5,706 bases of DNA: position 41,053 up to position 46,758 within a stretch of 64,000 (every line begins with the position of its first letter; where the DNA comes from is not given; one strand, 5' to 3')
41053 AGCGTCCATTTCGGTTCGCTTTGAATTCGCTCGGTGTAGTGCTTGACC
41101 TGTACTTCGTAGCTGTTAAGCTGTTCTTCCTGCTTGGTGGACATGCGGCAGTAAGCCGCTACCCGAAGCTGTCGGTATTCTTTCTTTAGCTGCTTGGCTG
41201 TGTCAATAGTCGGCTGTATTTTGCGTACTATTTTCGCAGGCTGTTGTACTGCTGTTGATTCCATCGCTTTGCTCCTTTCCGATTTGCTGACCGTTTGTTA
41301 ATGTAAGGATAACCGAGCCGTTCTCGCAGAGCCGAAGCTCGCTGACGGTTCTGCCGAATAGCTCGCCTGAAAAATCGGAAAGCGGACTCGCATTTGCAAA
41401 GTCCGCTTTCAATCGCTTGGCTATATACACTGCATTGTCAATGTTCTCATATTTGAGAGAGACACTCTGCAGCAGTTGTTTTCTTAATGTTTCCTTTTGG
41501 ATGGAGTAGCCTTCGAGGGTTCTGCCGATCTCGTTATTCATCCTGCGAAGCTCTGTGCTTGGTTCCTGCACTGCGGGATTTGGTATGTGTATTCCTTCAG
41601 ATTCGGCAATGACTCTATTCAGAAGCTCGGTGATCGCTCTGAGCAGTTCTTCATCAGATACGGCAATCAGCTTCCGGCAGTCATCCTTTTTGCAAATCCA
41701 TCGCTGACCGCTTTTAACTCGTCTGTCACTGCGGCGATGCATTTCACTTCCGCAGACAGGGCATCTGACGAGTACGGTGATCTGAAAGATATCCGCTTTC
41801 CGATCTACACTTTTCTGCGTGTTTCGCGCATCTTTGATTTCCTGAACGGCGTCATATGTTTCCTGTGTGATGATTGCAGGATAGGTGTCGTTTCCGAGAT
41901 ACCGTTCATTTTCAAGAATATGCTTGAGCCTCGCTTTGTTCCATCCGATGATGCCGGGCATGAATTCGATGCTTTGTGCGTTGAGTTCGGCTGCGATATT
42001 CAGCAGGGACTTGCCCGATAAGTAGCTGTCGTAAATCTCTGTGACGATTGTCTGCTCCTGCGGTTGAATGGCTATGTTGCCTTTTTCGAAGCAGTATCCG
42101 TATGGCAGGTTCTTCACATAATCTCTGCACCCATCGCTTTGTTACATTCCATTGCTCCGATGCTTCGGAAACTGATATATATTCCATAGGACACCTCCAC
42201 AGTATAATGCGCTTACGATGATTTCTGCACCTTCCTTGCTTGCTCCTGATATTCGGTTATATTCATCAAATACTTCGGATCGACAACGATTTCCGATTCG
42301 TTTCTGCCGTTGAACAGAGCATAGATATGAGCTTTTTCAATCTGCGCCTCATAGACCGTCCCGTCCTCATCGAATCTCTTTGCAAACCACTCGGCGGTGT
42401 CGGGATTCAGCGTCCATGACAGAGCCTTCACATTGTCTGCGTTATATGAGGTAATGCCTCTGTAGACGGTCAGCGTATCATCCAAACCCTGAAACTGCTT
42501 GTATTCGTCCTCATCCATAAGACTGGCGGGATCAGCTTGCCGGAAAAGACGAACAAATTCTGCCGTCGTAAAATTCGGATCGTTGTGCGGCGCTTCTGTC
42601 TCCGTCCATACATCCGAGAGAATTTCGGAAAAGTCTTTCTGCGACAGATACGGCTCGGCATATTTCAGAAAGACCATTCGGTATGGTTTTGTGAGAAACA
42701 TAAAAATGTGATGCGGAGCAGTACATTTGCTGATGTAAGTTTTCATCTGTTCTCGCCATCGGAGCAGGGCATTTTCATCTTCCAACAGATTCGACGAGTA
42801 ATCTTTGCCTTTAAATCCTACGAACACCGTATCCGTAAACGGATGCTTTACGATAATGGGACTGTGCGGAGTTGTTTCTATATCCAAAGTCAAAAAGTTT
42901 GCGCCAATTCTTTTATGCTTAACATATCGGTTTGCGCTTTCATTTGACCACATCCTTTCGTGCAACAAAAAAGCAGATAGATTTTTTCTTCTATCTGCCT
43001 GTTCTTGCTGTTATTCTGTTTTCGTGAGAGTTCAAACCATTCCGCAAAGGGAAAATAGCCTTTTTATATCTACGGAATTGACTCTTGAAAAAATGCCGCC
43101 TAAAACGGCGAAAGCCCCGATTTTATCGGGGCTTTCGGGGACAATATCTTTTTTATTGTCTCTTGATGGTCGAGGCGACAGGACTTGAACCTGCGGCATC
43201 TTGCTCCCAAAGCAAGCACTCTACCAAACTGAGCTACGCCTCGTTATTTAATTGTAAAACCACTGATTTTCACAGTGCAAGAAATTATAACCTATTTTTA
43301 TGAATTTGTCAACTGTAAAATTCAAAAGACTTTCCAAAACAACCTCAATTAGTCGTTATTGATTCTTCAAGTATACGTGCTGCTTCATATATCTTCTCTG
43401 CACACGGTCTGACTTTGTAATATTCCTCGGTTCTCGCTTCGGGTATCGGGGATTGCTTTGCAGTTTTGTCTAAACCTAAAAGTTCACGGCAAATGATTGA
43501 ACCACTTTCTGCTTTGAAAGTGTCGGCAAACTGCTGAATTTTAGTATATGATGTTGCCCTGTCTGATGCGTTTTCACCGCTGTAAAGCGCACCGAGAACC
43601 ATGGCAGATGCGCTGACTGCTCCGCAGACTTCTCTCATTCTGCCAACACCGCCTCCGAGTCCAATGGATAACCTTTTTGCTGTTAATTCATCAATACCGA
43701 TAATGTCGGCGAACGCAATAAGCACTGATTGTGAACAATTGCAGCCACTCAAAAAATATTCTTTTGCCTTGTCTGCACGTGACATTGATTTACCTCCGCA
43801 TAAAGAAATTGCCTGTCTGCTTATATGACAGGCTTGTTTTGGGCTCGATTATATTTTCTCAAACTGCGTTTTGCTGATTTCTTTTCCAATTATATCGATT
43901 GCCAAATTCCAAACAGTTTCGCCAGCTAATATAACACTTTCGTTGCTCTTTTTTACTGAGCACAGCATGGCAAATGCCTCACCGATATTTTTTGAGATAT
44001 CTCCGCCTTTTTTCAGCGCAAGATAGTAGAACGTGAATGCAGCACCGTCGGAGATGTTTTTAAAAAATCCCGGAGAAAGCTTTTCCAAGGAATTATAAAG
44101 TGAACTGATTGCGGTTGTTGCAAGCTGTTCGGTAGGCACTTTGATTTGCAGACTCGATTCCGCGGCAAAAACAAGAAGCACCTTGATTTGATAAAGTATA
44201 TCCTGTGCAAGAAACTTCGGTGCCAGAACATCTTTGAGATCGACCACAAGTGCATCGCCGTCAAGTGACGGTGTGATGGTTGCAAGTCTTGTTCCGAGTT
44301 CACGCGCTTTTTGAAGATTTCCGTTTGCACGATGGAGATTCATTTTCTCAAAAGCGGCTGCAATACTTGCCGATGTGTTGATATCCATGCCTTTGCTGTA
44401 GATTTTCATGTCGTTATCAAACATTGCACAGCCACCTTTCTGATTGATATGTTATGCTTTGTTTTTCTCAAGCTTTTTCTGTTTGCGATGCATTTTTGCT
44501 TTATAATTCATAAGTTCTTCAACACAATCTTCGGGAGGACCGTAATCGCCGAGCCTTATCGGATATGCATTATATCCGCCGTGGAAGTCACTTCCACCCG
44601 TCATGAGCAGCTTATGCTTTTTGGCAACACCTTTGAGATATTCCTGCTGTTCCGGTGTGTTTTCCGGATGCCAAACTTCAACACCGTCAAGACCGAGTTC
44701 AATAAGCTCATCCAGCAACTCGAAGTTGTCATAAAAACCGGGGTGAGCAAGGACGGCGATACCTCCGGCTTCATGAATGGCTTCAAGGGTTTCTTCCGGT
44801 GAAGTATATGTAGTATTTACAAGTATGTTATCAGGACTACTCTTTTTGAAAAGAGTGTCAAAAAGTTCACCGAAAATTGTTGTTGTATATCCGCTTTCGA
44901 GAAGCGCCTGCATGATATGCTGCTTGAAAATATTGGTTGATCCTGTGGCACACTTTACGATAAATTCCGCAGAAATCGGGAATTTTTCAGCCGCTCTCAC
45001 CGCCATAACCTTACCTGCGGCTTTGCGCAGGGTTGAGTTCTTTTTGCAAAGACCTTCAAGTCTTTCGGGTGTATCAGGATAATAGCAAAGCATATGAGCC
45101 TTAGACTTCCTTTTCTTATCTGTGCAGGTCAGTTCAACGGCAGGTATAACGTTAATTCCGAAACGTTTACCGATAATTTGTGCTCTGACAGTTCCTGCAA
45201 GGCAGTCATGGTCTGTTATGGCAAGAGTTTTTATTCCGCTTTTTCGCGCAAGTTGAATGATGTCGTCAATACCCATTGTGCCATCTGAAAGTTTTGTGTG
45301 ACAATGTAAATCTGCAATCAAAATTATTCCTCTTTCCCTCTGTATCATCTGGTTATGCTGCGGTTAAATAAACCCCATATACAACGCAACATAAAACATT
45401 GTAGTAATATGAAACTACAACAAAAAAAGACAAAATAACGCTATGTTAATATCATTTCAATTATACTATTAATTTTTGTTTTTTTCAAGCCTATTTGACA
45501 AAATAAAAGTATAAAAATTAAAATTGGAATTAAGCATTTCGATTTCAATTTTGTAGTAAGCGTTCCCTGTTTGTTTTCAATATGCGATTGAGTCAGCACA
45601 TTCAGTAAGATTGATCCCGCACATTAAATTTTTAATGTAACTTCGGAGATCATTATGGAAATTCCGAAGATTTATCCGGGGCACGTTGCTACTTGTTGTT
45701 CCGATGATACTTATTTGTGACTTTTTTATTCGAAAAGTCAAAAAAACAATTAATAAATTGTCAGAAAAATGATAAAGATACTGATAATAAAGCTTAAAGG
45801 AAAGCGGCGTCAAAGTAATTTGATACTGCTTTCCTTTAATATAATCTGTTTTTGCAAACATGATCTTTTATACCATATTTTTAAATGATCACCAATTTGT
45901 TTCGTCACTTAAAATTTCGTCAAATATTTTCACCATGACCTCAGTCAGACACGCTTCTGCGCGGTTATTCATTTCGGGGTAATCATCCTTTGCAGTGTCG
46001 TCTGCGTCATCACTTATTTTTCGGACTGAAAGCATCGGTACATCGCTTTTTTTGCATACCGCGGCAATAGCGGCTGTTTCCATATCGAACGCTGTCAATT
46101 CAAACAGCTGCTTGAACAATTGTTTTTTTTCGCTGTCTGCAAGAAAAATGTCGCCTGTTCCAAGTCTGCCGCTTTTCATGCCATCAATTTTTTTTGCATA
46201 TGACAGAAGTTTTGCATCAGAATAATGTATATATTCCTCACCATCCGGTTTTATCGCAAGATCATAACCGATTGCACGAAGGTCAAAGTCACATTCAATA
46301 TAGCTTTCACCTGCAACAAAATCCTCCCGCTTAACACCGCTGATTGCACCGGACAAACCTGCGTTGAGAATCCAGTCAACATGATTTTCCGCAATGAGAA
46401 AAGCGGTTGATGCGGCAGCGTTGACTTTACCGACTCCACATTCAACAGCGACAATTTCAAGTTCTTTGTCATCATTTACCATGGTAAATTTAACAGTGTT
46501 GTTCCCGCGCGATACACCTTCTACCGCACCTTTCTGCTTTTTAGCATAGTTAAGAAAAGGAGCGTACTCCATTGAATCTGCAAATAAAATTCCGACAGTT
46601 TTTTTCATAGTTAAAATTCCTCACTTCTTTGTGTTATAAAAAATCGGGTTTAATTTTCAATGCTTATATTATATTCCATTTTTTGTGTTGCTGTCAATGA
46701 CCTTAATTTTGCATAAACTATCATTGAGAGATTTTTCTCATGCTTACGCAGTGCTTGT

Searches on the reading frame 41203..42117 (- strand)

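Call 12: search_protein_families(library=pfam, proteins=[window:41203-42117:-], max_evalue=0.001)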
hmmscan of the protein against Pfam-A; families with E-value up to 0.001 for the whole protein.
window:41203-42117:- (304 aa): 2 families
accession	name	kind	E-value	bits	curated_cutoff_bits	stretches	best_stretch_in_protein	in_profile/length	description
PF07508.19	Recombinase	-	6e-14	52.6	21.1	1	19-97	1-101/102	Recombinase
PF13408.12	Zn_ribbon_recom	-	2.2e-05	25.2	25.3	1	116-166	5-57/58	Recombinase zinc beta ribbon domain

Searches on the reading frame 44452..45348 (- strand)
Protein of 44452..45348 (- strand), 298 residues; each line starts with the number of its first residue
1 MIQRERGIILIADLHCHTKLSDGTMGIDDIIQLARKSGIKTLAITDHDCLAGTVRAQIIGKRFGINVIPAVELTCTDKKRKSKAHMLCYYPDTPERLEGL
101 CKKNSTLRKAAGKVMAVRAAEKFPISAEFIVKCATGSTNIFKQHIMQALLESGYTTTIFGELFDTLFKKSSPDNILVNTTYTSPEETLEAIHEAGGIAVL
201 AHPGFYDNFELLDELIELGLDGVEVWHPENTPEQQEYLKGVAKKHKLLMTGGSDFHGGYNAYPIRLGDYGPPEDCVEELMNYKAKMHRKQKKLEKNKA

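Call 12: search_protein_families(library=pfam, proteins=[window:44452-45348:-], max_evalue=0.001)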
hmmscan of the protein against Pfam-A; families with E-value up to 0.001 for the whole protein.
window:44452-45348:- (298 aa): 1 family
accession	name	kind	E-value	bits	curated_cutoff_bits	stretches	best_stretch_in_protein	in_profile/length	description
PF02811.25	PHP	-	1.5e-11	45.4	26.4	1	13-93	1-71/164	PHP domain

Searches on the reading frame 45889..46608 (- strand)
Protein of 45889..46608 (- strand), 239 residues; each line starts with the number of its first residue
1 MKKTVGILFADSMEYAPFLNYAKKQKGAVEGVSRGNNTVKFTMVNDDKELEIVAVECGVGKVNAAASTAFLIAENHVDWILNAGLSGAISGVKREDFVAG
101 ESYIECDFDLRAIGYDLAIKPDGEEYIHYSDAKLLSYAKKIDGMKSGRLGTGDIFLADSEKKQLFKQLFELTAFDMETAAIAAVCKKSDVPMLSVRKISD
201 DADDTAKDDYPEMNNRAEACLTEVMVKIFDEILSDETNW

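Call 12: search_protein_families(library=pfam, proteins=[window:45889-46608:-], max_evalue=0.001)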
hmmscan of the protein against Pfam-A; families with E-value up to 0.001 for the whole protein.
window:45889-46608:- (239 aa): 1 family
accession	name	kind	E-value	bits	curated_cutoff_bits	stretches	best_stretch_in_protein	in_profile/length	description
PF01048.26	PNP_UDP_1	-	4.3e-27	95.5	25.1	1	4-227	1-230/233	Phosphorylase superfamily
